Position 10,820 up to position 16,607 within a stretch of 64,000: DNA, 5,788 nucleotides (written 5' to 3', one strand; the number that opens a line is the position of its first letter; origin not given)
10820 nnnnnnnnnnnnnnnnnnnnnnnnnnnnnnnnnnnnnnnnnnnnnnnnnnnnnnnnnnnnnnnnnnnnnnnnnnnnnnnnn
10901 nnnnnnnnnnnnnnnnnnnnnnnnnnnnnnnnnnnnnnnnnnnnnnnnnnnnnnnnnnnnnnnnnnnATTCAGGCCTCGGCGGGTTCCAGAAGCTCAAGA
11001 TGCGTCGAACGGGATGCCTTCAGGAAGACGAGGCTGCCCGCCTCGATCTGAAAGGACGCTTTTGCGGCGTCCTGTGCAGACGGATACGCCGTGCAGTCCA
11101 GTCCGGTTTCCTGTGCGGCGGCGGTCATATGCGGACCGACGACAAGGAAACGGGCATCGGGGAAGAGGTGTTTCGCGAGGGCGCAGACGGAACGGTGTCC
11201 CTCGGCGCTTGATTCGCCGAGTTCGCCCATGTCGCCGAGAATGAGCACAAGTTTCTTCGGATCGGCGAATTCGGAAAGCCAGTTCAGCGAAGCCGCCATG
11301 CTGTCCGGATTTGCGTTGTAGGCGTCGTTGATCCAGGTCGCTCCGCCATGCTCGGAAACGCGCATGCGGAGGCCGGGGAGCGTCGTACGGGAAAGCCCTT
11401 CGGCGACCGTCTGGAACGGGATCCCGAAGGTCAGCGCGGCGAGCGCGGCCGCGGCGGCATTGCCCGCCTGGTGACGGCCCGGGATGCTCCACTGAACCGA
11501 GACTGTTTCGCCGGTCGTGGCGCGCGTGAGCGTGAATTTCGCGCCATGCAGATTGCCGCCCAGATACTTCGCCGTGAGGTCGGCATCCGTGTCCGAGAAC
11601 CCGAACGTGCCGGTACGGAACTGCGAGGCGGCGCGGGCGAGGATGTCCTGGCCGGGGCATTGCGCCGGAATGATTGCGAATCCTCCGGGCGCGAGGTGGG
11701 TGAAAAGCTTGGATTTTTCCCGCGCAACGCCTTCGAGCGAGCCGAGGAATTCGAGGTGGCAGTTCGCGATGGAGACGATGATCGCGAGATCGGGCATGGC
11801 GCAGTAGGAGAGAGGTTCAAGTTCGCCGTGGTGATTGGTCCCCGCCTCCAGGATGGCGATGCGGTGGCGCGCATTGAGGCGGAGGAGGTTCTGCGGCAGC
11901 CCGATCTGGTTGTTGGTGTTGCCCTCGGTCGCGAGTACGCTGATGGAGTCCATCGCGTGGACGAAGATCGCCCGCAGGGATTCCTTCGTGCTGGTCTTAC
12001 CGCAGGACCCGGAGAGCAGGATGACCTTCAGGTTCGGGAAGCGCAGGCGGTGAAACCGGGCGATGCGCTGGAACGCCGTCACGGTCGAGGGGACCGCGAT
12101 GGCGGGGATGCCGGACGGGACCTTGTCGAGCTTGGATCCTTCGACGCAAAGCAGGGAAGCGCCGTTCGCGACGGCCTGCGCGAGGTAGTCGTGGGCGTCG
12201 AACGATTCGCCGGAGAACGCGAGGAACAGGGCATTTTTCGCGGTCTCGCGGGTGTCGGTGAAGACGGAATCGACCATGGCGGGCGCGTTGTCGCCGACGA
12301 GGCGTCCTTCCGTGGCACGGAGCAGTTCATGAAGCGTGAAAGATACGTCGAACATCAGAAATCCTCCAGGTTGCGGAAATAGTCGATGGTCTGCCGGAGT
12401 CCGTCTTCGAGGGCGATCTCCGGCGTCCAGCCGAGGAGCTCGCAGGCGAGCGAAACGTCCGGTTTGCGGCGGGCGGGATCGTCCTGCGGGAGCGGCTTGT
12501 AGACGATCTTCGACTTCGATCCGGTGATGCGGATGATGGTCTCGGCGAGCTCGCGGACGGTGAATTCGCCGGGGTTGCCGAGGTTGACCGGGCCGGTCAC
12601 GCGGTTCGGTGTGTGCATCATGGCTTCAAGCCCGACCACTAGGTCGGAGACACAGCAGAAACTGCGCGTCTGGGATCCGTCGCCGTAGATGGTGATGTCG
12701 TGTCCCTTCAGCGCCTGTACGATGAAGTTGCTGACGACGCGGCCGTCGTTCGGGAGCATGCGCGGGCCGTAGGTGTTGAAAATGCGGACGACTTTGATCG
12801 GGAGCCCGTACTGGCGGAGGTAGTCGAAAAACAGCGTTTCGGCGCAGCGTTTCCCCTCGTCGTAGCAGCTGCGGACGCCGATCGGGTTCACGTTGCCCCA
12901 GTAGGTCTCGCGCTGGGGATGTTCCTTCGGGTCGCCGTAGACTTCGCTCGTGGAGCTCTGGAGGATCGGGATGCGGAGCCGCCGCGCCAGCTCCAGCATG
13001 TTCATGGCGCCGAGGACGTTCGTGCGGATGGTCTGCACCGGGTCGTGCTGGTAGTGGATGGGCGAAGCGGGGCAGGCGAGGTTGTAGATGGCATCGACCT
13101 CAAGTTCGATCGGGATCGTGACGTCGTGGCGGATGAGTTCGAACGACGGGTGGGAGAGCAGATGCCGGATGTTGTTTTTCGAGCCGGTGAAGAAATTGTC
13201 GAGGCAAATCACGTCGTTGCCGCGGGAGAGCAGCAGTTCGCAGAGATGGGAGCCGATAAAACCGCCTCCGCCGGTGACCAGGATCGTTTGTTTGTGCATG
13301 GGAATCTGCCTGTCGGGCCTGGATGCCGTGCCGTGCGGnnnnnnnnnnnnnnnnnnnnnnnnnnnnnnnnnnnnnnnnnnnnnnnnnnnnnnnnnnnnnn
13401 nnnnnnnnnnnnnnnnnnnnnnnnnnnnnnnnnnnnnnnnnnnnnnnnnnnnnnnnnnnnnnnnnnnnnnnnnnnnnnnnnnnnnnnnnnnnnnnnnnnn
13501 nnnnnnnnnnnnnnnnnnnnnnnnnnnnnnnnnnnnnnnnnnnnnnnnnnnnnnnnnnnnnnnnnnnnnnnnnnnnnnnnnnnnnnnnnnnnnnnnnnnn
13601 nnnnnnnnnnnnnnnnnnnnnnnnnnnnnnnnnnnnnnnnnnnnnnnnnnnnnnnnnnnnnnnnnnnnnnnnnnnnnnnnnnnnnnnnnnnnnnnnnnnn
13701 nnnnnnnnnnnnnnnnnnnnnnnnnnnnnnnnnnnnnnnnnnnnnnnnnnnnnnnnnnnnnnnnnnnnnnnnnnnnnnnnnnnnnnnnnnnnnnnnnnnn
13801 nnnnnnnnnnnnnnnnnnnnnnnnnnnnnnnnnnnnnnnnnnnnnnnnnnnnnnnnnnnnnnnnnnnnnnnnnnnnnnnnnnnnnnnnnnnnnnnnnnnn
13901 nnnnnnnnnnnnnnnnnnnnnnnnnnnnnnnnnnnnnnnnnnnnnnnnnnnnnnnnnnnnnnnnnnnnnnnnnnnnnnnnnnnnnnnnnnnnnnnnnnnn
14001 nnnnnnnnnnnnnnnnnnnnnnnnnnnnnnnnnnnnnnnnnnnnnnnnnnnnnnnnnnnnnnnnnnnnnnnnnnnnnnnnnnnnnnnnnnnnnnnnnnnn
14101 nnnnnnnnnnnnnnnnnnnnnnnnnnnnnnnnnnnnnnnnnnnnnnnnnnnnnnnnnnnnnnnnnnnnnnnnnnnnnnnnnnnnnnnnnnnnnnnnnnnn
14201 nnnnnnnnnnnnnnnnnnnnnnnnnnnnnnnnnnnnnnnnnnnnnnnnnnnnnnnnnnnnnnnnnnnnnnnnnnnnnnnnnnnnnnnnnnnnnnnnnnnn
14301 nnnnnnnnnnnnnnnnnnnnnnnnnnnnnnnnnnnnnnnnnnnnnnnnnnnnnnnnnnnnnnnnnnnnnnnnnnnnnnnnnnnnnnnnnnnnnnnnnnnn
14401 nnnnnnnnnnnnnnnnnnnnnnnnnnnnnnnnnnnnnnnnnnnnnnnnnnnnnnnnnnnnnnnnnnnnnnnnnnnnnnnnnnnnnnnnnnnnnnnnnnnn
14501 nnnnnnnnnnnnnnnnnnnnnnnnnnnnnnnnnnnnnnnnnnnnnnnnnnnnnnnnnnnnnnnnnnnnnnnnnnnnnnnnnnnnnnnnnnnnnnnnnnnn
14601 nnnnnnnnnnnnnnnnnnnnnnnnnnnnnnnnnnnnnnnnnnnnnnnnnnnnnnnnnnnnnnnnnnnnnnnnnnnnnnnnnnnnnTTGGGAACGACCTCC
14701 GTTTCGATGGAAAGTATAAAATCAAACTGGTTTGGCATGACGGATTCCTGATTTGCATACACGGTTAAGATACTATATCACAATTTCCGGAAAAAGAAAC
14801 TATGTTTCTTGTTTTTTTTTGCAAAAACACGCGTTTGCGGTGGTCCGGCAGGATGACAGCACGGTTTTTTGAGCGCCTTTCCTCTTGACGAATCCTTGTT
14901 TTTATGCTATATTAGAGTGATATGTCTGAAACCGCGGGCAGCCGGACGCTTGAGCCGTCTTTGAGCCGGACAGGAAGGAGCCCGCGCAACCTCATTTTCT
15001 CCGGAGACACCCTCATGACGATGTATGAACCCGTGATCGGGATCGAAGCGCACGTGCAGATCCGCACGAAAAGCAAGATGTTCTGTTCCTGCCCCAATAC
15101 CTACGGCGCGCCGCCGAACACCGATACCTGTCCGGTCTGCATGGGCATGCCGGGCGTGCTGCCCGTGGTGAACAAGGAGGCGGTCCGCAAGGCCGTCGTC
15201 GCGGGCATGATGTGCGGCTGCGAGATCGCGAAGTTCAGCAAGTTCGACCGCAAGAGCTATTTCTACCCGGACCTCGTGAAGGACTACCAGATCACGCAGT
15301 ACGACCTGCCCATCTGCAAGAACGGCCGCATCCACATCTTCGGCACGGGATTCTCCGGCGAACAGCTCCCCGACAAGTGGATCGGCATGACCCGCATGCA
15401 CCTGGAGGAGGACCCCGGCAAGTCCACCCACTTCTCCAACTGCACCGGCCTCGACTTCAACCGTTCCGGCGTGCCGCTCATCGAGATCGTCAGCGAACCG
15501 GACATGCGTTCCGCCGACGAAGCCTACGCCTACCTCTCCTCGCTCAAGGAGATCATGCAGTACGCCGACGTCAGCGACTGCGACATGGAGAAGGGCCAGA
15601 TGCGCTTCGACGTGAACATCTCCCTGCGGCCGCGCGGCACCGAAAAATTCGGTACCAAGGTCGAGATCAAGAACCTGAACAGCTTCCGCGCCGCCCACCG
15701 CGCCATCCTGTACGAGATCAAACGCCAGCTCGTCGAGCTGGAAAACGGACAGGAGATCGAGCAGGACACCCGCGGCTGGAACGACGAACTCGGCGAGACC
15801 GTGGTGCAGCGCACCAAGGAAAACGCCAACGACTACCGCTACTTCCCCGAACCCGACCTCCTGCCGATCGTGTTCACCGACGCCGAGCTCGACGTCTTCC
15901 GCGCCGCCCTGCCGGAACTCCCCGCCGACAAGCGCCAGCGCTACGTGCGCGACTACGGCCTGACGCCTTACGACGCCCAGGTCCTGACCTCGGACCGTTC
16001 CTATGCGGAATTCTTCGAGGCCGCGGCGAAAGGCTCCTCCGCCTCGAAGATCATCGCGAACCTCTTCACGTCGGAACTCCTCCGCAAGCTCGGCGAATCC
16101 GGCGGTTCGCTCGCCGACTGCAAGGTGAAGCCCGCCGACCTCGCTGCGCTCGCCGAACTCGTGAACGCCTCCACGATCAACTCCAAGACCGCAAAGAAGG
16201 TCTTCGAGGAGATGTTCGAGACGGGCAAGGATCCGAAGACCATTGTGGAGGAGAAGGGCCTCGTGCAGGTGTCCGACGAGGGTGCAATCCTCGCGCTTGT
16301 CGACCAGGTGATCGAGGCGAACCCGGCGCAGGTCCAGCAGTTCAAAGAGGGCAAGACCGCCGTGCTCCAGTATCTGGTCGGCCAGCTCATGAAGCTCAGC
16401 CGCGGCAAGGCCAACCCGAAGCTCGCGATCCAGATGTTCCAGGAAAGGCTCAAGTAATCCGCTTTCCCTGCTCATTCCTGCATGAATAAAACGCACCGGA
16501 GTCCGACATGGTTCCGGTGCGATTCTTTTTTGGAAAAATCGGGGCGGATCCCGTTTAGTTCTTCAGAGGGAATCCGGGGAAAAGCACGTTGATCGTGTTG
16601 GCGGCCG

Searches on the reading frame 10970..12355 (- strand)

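Call 63: search_protein_families(library=pfam, proteins=[window:10970-12355:-], max_evalue=0.0001)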
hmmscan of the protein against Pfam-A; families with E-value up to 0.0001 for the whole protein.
window:10970-12355:- (461 aa): 2 families
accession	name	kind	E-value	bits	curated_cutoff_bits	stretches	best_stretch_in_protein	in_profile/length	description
PF08245.18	Mur_ligase_M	-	5.9e-38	131.3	24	1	115-307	2-200/200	Mur ligase middle domain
PF02875.26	Mur_ligase_C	-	5.8e-16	59.9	28.4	1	330-449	2-127/127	Mur ligase, glutamate ligase domain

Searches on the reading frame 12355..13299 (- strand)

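Call 63: search_protein_families(library=pfam, proteins=[window:12355-13299:-], max_evalue=0.0001)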
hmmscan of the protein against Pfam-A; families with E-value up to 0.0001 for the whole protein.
window:12355-13299:- (314 aa): 6 families
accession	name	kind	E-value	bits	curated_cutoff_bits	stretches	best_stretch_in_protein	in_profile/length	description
PF16363.11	GDP_Man_Dehyd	-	9.7e-52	176.9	27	1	7-304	1-332/332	GDP-mannose 4,6 dehydratase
PF01370.27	Epimerase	-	6.6e-49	166.9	20.9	1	6-241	1-240/240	NAD dependent epimerase/dehydratase family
PF07993.18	NAD_binding_4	-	2.2e-10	40.6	20.1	1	66-182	87-210/258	Male sterility protein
PF02719.21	Polysacc_synt_2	-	1.9e-08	34.3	20.2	0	6-109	1-119/293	Polysaccharide biosynthesis protein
PF04321.23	RmlD_sub_bind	-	8.6e-08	32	27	1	5-278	2-252/287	RmlD substrate binding domain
PF01073.25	3Beta_HSD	-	1.1e-07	31.7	22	1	7-157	1-157/280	3-beta hydroxysteroid dehydrogenase/isomerase family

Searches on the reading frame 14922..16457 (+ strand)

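Call 63: search_protein_families(library=pfam, proteins=[window:14922-16457:+], max_evalue=0.0001)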
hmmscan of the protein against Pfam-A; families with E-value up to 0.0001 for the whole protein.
window:14922-16457:+ (511 aa): 2 families
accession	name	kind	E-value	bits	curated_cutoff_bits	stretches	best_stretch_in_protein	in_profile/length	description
PF02934.20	GatB_N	-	2.4e-112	375.1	23.4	1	38-321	2-274/277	GatB/GatE catalytic domain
PF02637.23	GatB_Yqey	-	3.4e-48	163.7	27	1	363-510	1-148/148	GatB domain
